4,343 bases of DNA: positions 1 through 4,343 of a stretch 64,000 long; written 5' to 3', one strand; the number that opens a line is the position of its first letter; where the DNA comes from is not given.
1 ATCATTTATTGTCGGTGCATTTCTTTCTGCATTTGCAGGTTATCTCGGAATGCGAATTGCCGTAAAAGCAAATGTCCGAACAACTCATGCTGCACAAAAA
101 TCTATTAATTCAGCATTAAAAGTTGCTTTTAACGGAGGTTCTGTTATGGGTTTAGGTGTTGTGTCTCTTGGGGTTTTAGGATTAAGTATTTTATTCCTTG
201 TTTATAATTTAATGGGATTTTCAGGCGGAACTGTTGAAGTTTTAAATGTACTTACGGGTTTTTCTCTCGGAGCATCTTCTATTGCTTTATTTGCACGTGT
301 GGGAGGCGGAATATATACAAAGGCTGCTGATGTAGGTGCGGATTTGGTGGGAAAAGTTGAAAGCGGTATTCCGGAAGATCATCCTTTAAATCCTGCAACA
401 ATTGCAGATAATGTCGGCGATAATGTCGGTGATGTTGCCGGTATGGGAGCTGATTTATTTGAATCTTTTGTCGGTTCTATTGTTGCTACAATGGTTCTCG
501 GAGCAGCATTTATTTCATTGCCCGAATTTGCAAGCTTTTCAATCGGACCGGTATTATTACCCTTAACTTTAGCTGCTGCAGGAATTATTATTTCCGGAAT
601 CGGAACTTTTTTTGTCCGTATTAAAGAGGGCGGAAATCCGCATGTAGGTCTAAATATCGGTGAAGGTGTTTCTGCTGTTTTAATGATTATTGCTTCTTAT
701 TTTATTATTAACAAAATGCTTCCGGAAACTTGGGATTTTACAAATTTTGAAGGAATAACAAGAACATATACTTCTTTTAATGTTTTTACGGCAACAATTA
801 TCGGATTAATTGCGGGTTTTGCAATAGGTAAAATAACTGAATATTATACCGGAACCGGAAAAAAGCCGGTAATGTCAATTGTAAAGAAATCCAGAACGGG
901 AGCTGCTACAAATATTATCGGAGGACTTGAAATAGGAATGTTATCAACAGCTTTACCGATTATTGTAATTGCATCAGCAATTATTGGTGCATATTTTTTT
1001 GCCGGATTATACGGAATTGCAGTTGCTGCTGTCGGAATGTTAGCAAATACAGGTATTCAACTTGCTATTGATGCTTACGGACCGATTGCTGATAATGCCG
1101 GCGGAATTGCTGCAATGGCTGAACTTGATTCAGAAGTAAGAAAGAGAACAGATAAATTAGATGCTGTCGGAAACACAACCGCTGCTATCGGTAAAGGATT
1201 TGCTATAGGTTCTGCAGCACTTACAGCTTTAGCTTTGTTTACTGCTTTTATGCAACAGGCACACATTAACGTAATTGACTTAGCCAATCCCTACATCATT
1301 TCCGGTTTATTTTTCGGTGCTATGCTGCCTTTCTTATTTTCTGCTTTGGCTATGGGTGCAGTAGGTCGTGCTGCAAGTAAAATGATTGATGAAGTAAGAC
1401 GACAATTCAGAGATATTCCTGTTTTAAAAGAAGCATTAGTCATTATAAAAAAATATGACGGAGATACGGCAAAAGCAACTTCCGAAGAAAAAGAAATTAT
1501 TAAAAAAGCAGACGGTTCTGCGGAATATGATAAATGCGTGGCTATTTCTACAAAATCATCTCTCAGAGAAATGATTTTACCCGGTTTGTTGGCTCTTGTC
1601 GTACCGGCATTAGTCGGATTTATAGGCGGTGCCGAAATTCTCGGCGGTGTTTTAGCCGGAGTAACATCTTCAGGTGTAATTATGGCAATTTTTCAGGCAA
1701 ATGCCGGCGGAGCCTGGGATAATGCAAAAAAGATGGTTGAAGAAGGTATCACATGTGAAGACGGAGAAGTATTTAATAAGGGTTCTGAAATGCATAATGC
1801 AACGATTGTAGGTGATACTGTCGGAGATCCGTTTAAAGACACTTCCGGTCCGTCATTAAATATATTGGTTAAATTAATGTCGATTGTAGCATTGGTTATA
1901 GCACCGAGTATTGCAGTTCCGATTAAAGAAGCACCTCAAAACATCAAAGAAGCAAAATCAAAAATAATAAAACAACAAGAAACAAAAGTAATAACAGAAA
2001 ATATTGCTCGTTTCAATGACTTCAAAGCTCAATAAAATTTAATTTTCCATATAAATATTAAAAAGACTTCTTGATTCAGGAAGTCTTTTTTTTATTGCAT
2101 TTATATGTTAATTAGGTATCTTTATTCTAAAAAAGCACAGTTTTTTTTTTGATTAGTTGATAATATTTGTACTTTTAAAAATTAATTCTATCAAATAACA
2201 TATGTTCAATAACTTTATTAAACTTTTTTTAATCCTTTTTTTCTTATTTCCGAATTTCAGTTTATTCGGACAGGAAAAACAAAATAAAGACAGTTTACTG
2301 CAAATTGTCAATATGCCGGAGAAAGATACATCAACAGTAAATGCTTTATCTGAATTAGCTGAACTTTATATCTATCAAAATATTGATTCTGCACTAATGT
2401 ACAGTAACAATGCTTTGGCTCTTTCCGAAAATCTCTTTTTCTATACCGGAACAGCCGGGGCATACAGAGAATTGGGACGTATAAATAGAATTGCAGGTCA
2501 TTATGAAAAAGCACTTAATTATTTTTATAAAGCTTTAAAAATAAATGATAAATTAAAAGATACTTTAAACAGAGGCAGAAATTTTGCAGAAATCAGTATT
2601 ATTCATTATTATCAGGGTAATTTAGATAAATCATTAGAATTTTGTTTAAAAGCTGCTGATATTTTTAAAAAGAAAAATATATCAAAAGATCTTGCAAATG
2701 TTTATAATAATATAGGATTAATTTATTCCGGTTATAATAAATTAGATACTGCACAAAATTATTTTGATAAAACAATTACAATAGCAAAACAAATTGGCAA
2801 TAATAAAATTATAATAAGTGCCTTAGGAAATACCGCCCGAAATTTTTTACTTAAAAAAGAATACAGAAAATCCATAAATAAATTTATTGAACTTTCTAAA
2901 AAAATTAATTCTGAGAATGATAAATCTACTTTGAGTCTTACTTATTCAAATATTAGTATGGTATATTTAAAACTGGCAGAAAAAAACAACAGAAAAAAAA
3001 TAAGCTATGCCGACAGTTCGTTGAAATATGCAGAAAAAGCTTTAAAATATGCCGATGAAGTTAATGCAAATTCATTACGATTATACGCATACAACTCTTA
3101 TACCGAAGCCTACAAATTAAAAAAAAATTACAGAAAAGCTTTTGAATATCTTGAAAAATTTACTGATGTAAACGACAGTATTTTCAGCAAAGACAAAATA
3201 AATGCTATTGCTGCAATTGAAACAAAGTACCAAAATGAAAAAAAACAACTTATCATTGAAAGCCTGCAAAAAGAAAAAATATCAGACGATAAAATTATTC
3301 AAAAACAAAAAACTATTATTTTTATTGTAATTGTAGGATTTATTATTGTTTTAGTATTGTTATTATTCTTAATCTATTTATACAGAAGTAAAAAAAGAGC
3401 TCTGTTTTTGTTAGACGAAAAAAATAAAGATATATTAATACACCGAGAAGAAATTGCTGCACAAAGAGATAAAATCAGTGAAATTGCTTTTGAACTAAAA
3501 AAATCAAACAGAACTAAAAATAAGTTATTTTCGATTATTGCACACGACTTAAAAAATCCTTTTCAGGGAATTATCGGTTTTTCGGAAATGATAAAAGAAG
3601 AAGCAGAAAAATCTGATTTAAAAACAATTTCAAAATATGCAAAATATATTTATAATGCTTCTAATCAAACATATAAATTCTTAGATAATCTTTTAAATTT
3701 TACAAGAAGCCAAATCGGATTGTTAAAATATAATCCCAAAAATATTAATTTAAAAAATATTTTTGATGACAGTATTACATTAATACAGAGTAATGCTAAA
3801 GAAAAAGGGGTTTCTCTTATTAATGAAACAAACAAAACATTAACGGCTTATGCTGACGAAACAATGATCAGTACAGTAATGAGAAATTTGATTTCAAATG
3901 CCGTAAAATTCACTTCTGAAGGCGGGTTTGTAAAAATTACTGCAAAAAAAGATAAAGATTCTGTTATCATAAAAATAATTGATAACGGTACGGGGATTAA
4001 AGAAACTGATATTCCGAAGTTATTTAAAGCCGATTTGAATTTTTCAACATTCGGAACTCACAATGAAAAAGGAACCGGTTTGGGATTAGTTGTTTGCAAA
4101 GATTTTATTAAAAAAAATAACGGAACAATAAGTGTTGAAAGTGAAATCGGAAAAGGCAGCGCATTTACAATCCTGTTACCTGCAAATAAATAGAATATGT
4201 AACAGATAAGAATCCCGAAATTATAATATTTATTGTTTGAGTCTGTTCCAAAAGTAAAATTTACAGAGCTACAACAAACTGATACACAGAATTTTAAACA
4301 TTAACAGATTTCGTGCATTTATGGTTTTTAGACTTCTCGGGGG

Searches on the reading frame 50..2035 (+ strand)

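Call 43: search_protein_families(library=pfam, proteins=[window:50-2035:+], max_evalue=0.00001)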
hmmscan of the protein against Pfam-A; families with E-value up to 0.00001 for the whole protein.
window:50-2035:+ (661 aa): 1 family
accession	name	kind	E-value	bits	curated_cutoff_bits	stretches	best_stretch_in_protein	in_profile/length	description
PF03030.21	H_PPase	-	2.4e-232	773.6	29.7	1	1-617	84-645/645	Inorganic H+ pyrophosphatase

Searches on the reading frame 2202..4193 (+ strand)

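Call 43: search_protein_families(library=pfam, proteins=[window:2202-4193:+], max_evalue=0.00001)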
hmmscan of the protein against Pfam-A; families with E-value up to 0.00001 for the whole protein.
window:2202-4193:+ (663 aa): 7 families
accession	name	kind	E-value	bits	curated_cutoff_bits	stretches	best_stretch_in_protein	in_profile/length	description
PF02518.31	HATPase_c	-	2.9e-24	86.1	26.4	1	552-662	2-110/111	Histidine kinase-, DNA gyrase B-, and HSP90-like ATPase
PF13424.12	TPR_12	-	3.4e-22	78.9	30.1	2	133-197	11-77/77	Tetratricopeptide repeat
PF00512.31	HisKA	-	1.1e-09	38.6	26.9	1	439-504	2-64/66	His Kinase A (phospho-acceptor) domain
PF07719.23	TPR_2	-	2.6e-07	30.7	27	0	86-116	2-32/34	Tetratricopeptide repeat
PF13374.12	TPR_10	-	1e-06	29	27.5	0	84-114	1-31/42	Tetratricopeptide repeat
PF00515.34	TPR_1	-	2.9e-06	27.3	27.8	0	87-116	3-32/34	Tetratricopeptide repeat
PF13181.12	TPR_8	-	3.1e-06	27.3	25.7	0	165-196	1-32/34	Tetratricopeptide repeat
